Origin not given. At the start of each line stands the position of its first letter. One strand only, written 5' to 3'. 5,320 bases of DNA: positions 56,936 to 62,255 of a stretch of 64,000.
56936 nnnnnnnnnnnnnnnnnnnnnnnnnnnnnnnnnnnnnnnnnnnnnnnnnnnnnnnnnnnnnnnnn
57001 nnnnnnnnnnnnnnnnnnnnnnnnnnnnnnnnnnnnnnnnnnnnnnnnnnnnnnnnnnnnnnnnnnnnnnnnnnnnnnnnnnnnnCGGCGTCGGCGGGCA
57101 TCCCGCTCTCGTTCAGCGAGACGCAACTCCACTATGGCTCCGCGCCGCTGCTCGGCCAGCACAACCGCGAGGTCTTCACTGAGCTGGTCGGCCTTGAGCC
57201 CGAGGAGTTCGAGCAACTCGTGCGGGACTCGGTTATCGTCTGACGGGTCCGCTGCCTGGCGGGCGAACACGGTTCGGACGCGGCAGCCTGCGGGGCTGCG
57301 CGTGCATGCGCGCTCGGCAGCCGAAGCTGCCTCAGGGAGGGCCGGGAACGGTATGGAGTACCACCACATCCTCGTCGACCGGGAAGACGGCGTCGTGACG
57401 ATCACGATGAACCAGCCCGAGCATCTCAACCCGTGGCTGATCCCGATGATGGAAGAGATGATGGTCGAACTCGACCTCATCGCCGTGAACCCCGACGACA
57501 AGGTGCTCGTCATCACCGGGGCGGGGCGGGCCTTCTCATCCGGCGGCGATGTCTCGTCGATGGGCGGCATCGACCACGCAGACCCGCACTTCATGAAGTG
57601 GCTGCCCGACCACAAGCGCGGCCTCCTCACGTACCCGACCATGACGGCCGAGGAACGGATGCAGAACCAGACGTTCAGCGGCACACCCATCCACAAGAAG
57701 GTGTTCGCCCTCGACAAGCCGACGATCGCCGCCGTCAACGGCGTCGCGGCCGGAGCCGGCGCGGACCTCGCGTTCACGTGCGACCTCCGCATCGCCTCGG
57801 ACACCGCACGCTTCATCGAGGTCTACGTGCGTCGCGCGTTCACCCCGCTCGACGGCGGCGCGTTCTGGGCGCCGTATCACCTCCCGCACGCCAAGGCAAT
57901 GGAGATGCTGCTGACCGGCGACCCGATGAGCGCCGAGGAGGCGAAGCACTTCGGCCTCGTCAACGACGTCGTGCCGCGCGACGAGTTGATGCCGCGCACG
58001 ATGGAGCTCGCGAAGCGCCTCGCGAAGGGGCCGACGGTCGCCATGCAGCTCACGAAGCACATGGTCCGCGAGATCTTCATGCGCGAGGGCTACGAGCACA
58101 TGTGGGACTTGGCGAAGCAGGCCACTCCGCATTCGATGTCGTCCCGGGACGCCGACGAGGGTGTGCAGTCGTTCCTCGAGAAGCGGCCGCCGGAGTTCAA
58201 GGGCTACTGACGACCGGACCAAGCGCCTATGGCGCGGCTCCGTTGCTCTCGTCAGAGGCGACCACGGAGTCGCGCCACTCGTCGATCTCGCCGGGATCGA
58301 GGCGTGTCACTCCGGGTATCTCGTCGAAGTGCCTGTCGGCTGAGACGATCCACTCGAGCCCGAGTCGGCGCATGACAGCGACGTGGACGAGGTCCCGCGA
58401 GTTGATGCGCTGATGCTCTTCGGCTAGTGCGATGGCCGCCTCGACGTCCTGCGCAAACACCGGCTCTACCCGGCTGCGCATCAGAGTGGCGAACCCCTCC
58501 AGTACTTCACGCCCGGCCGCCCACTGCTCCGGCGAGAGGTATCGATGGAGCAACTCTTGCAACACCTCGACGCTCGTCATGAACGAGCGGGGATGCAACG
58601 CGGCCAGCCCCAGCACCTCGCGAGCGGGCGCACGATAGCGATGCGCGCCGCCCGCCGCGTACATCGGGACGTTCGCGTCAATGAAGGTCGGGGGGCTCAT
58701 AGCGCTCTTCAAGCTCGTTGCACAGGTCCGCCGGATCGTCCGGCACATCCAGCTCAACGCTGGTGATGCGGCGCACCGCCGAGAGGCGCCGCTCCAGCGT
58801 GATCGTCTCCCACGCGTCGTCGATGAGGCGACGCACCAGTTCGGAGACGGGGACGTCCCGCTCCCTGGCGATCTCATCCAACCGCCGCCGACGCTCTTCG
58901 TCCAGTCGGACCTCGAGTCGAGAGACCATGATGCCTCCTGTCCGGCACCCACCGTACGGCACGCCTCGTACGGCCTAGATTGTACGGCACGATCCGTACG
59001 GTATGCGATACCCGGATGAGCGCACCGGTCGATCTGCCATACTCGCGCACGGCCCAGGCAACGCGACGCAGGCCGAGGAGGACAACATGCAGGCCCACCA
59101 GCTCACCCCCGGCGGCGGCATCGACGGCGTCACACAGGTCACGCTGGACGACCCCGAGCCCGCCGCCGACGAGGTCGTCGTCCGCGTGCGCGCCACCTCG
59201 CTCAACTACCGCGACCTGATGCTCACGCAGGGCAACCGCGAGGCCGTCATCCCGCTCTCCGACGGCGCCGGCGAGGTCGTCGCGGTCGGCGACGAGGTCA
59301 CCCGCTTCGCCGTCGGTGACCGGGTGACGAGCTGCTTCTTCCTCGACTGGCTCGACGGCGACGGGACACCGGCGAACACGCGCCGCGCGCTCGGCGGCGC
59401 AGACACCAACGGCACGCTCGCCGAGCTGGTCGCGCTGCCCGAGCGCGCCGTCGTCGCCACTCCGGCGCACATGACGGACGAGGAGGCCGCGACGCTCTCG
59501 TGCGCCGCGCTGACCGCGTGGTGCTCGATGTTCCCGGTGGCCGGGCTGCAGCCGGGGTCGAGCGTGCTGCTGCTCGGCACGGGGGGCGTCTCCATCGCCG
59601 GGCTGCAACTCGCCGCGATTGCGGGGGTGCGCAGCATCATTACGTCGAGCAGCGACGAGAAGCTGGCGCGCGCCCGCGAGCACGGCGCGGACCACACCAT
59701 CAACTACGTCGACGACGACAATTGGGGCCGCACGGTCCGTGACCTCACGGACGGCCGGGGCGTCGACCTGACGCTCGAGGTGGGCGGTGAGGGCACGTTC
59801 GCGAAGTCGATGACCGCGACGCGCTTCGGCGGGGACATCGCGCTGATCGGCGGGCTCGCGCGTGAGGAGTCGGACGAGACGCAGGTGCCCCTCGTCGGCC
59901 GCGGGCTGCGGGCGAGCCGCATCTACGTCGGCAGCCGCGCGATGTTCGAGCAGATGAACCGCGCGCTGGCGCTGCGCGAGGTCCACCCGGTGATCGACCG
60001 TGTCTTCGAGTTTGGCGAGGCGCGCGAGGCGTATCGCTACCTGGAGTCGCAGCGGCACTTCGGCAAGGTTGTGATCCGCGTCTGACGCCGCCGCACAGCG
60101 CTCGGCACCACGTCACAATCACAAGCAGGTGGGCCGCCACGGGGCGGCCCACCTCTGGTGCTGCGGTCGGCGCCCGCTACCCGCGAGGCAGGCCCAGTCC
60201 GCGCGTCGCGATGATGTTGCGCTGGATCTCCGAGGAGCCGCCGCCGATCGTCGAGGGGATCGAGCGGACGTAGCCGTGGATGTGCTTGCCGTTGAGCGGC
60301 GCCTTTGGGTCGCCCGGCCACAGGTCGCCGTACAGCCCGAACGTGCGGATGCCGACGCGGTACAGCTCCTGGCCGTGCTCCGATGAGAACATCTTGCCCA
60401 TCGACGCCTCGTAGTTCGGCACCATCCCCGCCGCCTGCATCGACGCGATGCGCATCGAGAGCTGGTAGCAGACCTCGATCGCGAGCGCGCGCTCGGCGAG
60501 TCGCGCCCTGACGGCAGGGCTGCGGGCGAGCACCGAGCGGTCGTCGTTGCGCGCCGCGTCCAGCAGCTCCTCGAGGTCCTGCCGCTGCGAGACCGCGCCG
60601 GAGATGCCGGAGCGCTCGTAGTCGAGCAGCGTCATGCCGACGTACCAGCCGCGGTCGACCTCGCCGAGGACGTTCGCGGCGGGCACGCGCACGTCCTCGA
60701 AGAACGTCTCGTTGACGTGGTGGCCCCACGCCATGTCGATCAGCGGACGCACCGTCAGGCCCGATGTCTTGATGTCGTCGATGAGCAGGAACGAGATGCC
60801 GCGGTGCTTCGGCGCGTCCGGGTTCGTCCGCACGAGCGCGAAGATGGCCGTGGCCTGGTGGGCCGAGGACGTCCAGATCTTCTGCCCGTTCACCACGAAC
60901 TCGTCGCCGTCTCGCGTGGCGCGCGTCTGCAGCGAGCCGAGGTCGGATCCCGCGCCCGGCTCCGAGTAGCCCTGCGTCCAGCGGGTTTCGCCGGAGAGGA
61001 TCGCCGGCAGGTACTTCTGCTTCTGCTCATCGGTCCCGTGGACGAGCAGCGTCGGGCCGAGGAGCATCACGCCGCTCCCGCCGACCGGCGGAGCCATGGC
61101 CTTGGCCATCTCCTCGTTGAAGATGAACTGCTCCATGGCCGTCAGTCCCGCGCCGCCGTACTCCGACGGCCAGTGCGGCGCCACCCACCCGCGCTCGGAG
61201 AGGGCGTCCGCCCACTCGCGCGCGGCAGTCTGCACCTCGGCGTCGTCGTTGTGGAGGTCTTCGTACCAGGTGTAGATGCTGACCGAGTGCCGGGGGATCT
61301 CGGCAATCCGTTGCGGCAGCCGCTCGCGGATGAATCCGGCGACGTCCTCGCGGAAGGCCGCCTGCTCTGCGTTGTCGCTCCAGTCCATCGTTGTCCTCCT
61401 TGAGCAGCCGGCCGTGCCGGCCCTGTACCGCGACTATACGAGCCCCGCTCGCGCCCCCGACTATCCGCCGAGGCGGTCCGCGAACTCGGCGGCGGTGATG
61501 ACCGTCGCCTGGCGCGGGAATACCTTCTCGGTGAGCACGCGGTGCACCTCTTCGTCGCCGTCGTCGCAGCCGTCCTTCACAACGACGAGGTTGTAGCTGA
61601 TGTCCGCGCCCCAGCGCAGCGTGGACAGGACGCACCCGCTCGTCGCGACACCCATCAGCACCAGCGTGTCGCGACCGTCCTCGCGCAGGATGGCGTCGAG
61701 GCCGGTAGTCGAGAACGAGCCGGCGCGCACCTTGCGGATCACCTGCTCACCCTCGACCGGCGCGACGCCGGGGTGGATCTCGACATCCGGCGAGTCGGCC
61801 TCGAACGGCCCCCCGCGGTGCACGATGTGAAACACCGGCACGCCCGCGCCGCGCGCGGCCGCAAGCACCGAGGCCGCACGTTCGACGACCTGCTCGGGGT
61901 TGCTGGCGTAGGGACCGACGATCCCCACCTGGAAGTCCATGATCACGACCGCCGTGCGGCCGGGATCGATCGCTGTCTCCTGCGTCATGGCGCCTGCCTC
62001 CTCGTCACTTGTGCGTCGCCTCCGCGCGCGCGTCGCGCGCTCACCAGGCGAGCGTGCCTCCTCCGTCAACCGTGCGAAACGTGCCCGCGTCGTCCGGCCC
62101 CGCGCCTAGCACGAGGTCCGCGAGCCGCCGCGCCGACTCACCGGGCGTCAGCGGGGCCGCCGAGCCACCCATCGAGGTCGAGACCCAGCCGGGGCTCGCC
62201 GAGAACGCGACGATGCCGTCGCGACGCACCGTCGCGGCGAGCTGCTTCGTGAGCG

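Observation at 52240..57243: Tandem pair of 810-aa double-domain family-III CoA-transferases with duplicated promoter and RBS context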

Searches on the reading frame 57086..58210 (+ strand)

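Call 11: search_protein_families(library=pfam, proteins=[window:57086-58210:+], max_evalue=0.001)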
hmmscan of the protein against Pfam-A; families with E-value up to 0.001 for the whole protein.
window:57086-58210:+ (374 aa): 2 families
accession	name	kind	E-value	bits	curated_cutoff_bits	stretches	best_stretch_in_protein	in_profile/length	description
PF00378.25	ECH_1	-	5.9e-52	176.9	27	2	193-373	71-250/251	Enoyl-CoA hydratase/isomerase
PF16113.10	ECH_2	-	2.2e-20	73.9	27.2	1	105-329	3-201/335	Enoyl-CoA hydratase/isomerase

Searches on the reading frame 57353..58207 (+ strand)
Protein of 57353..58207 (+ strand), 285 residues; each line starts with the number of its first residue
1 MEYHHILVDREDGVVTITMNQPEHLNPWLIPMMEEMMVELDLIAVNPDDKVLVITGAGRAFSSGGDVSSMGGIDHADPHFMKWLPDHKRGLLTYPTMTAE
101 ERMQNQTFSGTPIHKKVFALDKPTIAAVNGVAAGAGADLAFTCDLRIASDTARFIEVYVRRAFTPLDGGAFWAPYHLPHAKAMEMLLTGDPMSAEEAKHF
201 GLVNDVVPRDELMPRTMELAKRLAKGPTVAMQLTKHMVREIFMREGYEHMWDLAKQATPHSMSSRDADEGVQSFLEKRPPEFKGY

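Call 37: search_protein_families(library=ncbifam, proteins=[window:57353-58207:+], max_evalue=1e-10)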
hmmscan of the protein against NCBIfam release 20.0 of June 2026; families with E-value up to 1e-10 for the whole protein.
window:57353-58207:+ (285 aa): 63 families (the best 25 are shown)
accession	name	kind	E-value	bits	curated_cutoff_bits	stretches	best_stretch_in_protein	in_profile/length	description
NF006699.0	PRK09245.1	subfamily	1.9e-59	201.1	354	1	5-284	4-265/266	crotonase/enoyl-CoA hydratase family protein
NF051848.1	EnCoAHydtEchA19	equivalog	2.1e-57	194.6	400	1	109-284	83-257/258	enoyl-CoA hydratase EchA19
NF006109.0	PRK08260.1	subfamily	1.5e-53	182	320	1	1-284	1-277/296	enoyl-CoA hydratase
TIGR02280.1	PaaB1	equivalog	1.5e-51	175.4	345.15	1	111-284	83-255/256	2-(1,2-epoxy-1,2-dihydrophenyl)acetyl-CoA isomerase PaaG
NF004857.0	PRK06210.1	equivalog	3.6e-51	174.2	341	1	2-284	6-274/275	enoyl-CoA hydratase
NF004635.0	PRK05981.1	equivalog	9.1e-50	169.6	351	1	111-284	93-265/266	enoyl-CoA hydratase/isomerase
NF006107.0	PRK08258.1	equivalog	2.4e-46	158.2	330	1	97-284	90-276/277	enoyl-CoA hydratase family protein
NF006008.0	PRK08139.1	equivalog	3.6e-45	154.5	313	1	5-283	12-264/266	enoyl-CoA hydratase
NF046063.1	oxepin_alt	equivalog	7.3e-45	153.4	300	1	116-281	90-254/254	oxepin-CoA hydrolase, alternative type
NF006100.0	PRK08252.1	subfamily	5e-44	150.8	282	1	121-284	91-253/254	crotonase/enoyl-CoA hydratase family protein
NF004475.0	PRK05809.1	subfamily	3.3e-43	148.1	394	1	104-283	80-258/260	short-chain-enoyl-CoA hydratase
NF004517.0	PRK05862.1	equivalog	3.8e-43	147.8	396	1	115-283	88-255/257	enoyl-CoA hydratase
NF005700.0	PRK07511.1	subfamily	2.9e-42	145.1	274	1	116-283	93-259/260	enoyl-CoA hydratase family protein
NF006140.0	PRK08290.1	subfamily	3.7e-42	144.5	280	1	2-248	6-247/292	enoyl-CoA hydratase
NF005864.0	PRK07799.1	equivalog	8.2e-42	143.2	316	1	116-284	98-265/266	crotonase/enoyl-CoA hydratase family protein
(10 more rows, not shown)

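Call 62: search_solved_structures(query=window:57353-58207:+, max_evalue=1e-15)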
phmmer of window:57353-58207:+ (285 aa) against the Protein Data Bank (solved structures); distinct sequences matched with E-value up to 1e-15: 121 (the best 60 are shown).
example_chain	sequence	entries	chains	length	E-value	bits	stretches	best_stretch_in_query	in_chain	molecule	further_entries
6sla_AAA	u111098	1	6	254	8.3e-43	150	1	117-284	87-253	Enoyl-CoA hydratase/carnithine racemase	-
6sl9_AAA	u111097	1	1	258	8.7e-43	150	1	117-284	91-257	Enoyl-CoA hydratase/carnithine racemase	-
6slb_AAA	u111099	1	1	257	9e-43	149.9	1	117-284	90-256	Enoyl-CoA hydratase/carnithine racemase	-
3hrx_A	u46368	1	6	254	1.4e-42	149.3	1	117-284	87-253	Probable enoyl-CoA hydratase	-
2ej5_A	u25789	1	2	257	1.9e-36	129.1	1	111-284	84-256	Enoyl-CoA hydratase subunit II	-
5zai_A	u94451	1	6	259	2e-35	125.8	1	109-284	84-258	3-hydroxypropionyl-coenzyme A dehydratase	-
5ylo_A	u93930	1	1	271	2.8e-35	125.3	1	113-284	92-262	Probable enoyl-CoA hydratase/isomerase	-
4fjw_D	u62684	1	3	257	5.9e-35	124.3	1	116-282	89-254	Probable enoyl-CoA hydratase echA8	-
3pzk_A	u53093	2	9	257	8.3e-35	123.8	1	116-282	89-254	e enoyl-CoA hydratase echA8 | enoyl-CoA hydratase echA8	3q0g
3q0j_A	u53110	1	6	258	8.4e-35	123.8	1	116-282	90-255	enoyl-CoA hydratase echA8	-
3h81_A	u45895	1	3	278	1.2e-34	123.3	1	116-282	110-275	enoyl-CoA hydratase echA8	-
2pbp_A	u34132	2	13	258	6.9e-34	120.8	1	120-284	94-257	Enoyl-CoA hydratase subunit I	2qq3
7mcm_A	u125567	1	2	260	9.1e-34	120.4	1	119-240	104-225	Enoyl-CoA hydratase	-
4fzw_C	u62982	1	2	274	3.4e-33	118.5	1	6-284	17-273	1,2-epoxyphenylacetyl-CoA isomerase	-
9qwv_A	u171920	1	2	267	1.4e-32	116.4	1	117-284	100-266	Enoyl-CoA hydratase, mitochondrial, putative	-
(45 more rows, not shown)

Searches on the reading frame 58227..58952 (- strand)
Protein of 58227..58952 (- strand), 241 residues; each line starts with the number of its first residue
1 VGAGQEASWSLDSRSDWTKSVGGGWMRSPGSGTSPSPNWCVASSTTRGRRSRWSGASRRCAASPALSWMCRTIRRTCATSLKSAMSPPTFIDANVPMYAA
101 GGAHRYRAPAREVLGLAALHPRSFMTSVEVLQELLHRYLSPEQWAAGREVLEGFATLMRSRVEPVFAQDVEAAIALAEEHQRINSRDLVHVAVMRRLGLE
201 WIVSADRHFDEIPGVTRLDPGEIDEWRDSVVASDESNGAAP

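Call 11: search_protein_families(library=pfam, proteins=[window:58227-58952:-], max_evalue=0.001)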
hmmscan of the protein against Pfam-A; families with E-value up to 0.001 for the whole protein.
window:58227-58952:- (241 aa): 1 family
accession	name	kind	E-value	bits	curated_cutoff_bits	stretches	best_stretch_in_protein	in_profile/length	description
PF01850.27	PIN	-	4.8e-14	53.4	23.6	1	90-213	2-118/120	PIN domain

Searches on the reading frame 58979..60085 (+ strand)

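Call 11: search_protein_families(library=pfam, proteins=[window:58979-60085:+], max_evalue=0.001)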
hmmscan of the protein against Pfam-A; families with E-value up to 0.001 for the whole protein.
window:58979-60085:+ (368 aa): 3 families
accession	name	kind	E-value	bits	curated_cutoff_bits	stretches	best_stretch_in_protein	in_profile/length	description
PF00107.32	ADH_zinc_N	-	2.6e-22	79.6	31.8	1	203-330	1-127/129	Zinc-binding dehydrogenase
PF13602.12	ADH_zinc_N_2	-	7.9e-19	69.3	27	1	236-366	2-134/134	Zinc-binding dehydrogenase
PF08240.17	ADH_N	-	6.3e-17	62.2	23.5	1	63-162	2-103/104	Alcohol dehydrogenase GroES-like domain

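Call 37: search_protein_families(library=ncbifam, proteins=[window:59003-60082:+], max_evalue=1e-10)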
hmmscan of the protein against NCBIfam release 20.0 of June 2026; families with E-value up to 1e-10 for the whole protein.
window:59003-60082:+ (360 aa): 19 families
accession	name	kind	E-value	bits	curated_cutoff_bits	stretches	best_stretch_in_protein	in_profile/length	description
TIGR02824.1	quinone_pig3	subfamily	4.8e-43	147.4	296.8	1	136-359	91-324/325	putative NAD(P)H quinone oxidoreductase, PIG3 family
NF010344.0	PRK13771.1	subfamily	4.2e-35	121.3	349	1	48-359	18-332/334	putative alcohol dehydrogenase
NF041172.1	AcrlCoa_red_Thmprot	equivalog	7.1e-29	100.8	500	1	48-359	18-333/334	acryloyl-CoA reductase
TIGR03989.1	Rxyl_3153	subfamily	8.3e-28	97.7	440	1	135-304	137-307/370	NDMA-dependent alcohol dehydrogenase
TIGR01751.1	crot-CoA-red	equivalog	1.4e-27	96.5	378.55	1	54-244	36-250/398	crotonyl-CoA carboxylase/reductase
NF003808.0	PRK05396.1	equivalog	1.1e-26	93.5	380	1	42-359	12-339/341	L-threonine 3-dehydrogenase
TIGR00692.1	tdh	equivalog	3.6e-24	85.4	458.35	1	42-358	10-338/340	L-threonine 3-dehydrogenase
NF041097.1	keto_inos_dh_IolM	equivalog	3.5e-22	78.6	450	1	47-357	44-387/389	scyllo-inosose 3-dehydrogenase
TIGR03451.1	mycoS_dep_FDH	equivalog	4e-21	75.2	512.9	1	141-286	133-279/358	S-(hydroxymethyl)mycothiol dehydrogenase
NF006940.0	PRK09422.1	equivalog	3.2e-20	72.4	344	1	56-358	25-333/338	alcohol dehydrogenase AdhP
TIGR02823.1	oxido_YhdH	subfamily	3.3e-19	68.9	297.25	1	53-360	24-324/324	acrylyl-CoA reductase family protein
NF008024.0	PRK10754.1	subfamily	1.7e-17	63.4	348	0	136-275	92-231/327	NADPH:quinone reductase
TIGR02818.1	adh_III_F_hyde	equivalog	7.4e-16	58.2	543.95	0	137-274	138-277/368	S-(hydroxymethyl)glutathione dehydrogenase/class III alcohol dehydrogenase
TIGR03366.1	HpnZ_proposed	hypoth_equivalog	2.7e-15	56.4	328.1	1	132-289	103-259/315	putative phosphonate catabolism associated alcohol dehydrogenase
TIGR02817.1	adh_fam_1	subfamily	3e-15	56.5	284.05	1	41-236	15-202/336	zinc-binding alcohol dehydrogenase family protein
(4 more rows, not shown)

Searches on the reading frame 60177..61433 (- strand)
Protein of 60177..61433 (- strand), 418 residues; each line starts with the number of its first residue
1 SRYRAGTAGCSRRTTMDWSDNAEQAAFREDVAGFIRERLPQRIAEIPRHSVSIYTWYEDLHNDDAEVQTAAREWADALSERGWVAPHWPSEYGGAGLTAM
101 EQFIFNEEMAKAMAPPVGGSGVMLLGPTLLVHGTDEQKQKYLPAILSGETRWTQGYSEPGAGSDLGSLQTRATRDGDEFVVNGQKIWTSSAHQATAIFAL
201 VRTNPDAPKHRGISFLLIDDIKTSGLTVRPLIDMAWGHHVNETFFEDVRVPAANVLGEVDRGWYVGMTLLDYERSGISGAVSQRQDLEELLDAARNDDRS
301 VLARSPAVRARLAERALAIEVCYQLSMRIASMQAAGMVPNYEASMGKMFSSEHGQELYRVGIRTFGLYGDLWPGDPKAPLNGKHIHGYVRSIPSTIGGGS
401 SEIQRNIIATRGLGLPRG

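Call 12: search_protein_families(library=pfam, proteins=[window:60177-61433:-], max_evalue=0.001)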
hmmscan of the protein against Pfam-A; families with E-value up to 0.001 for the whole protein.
window:60177-61433:- (418 aa): 3 families
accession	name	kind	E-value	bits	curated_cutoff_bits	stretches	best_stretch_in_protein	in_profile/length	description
PF02771.21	Acyl-CoA_dh_N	-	7.9e-21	75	22.9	1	22-149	2-113/113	Acyl-CoA dehydrogenase, N-terminal domain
PF00441.29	Acyl-CoA_dh_1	-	6.1e-19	69.1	22.4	1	260-412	1-149/150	Acyl-CoA dehydrogenase, C-terminal domain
PF02770.24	Acyl-CoA_dh_M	-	2.7e-18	66.3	33.3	1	155-248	3-97/97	Acyl-CoA dehydrogenase, middle domain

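Call 37: search_protein_families(library=ncbifam, proteins=[window:60180-61388:-], max_evalue=1e-10)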
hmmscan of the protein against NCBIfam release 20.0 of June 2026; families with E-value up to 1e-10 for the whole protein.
window:60180-61388:- (403 aa): 13 families
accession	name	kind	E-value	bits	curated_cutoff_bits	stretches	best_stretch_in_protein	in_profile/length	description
TIGR03204.1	pimC_large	equivalog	1.9e-71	241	623.85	1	7-400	6-395/395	pimeloyl-CoA dehydrogenase large subunit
NF042972.1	AcrlCoAredClosAcrC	equivalog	1.6e-38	132.4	640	1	57-355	39-342/378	acryloyl-CoA reductase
TIGR03207.1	cyc_hxne_CoA_dh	equivalog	3.6e-30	104.9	575.35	1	54-352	32-335/372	cyclohexanecarboxyl-CoA dehydrogenase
NF045552.1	GlutCoADH_Des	equivalog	1.6e-29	103.3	470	1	49-400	32-382/387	glutaryl-CoA dehydrogenase Acd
NF043006.1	CyhCrbnylCoADH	equivalog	1.6e-29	103.1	650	1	56-355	37-341/380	cyclohexane-1-carbonyl-CoA dehydrogenase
NF045652.1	ProlPCPDhRedW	equivalog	2.5e-28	99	650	1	52-400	30-375/376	L-prolyl-[peptidyl-carrier protein] dehydrogenase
NF053553.1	prodigi_MBC_PigA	equivalog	3.1e-24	85.8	500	1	51-400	34-381/381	prodigiosin MBC biosynthesis dehydrogenase PigA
NF042439.1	SulpropCoADesulf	equivalog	4.4e-24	84.9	600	1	60-399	30-372/379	3-sulfinopropanoyl-CoA desulfinase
NF008997.0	PRK12341.1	equivalog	3.1e-23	82.4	537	1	51-343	34-330/382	acyl-CoA dehydrogenase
NF058590.1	AcCoDHFadEBacil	equivalog_domain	4.2e-22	78.4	600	1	63-319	62-321/586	acyl-CoA dehydrogenase FadE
NF002885.1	PRK03354.1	equivalog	1e-17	64.2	540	1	40-342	24-326/378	crotonobetainyl-CoA dehydrogenase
NF052270.1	Staph_DH_FadE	equivalog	1.6e-15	56.8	600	1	113-341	116-345/400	acyl-CoA dehydrogenase FadE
TIGR03203.1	pimD_small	equivalog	1.3e-11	44.2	652.7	1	61-251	44-232/378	pimeloyl-CoA dehydrogenase small subunit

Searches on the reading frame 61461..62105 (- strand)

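Call 12: search_protein_families(library=pfam, proteins=[window:61461-62105:-], max_evalue=0.001)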
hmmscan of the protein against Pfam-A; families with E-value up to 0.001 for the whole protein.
window:61461-62105:- (214 aa): 1 family
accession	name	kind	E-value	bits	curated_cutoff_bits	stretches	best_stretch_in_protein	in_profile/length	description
PF00857.26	Isochorismatase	-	5.4e-36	124.7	27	1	51-207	1-175/175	Isochorismatase domain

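Call 37: search_protein_families(library=ncbifam, proteins=[window:61464-62105:-], max_evalue=1e-10)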
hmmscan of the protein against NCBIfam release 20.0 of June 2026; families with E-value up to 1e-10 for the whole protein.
window:61464-62105:- (214 aa): 3 families
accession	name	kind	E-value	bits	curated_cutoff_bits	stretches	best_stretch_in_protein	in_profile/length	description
NF008517.0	PRK11440.1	equivalog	4.5e-19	69.1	195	1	122-207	98-183/188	hydrolase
NF050097.1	BiurAmidohydBiuH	equivalog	2.4e-18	66.4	370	1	104-205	110-210/221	biuret amidohydrolase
TIGR03614.1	RutB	equivalog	2.8e-13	50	377.95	0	107-190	113-197/226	pyrimidine utilization protein B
